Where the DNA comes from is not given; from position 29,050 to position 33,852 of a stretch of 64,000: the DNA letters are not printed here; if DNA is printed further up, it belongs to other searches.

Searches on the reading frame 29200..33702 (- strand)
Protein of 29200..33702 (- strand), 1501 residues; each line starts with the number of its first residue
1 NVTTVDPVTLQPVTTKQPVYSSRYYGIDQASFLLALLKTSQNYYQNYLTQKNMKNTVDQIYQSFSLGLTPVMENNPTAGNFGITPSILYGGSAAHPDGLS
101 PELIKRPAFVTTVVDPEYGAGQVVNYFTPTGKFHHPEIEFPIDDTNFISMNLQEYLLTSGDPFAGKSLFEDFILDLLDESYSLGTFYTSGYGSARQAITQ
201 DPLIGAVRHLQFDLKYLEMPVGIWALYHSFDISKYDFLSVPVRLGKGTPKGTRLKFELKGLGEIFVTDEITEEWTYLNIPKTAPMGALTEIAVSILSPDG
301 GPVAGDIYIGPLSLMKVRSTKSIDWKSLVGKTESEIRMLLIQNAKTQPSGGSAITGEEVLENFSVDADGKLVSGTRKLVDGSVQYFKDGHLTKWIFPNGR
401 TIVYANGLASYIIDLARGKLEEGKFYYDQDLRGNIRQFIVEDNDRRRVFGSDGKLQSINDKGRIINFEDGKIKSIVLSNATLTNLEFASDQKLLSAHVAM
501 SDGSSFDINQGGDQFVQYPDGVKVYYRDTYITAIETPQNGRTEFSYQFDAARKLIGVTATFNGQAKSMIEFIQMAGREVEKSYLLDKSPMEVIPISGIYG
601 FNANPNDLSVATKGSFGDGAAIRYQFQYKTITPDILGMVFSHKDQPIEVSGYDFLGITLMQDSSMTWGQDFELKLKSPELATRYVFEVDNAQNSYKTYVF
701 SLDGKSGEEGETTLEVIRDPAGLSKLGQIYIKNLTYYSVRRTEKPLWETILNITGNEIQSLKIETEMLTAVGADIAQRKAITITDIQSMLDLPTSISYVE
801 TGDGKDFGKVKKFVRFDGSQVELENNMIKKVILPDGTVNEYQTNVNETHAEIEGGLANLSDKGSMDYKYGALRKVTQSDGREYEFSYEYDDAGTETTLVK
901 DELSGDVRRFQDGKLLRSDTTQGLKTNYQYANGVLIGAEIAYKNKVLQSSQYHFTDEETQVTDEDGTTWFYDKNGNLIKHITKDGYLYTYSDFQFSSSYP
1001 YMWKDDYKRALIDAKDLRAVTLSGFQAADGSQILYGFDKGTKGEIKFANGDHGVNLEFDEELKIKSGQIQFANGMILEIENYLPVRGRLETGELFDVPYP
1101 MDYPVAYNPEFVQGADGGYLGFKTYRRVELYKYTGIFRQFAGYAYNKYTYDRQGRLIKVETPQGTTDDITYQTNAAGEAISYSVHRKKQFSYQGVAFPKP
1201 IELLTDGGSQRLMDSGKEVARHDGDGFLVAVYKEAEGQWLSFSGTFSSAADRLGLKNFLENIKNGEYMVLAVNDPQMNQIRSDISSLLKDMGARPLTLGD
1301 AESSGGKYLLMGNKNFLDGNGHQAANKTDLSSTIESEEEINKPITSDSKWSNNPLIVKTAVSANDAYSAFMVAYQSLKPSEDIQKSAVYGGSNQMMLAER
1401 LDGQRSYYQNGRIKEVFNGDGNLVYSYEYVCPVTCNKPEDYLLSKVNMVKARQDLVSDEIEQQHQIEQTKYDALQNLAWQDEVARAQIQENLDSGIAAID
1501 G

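Call 6: search_protein_families(library=pfam, proteins=[window:29200-33702:-], max_evalue=0.1)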
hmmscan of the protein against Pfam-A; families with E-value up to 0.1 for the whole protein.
window:29200-33702:- (1501 aa): 2 families
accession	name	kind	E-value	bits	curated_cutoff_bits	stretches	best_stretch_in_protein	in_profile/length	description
PF05593.20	RHS_repeat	-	7.5e-11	42.6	22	2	959-985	8-36/38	RHS Repeat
PF15711.10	ILEI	-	1.3e-05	26.1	27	1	1225-1314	1-88/90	Interleukin-like EMT inducer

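Call 7: search_protein_families(library=ncbifam, proteins=[window:29200-33702:-], max_evalue=0.01)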
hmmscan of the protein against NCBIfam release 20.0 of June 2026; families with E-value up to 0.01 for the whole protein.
window:29200-33702:- (1501 aa): 1 family
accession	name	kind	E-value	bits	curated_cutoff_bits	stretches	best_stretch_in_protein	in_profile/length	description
NF010403.0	PRK13829.1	equivalog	0.0013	18.2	145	0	702-756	13-67/177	16S rRNA-processing protein RimM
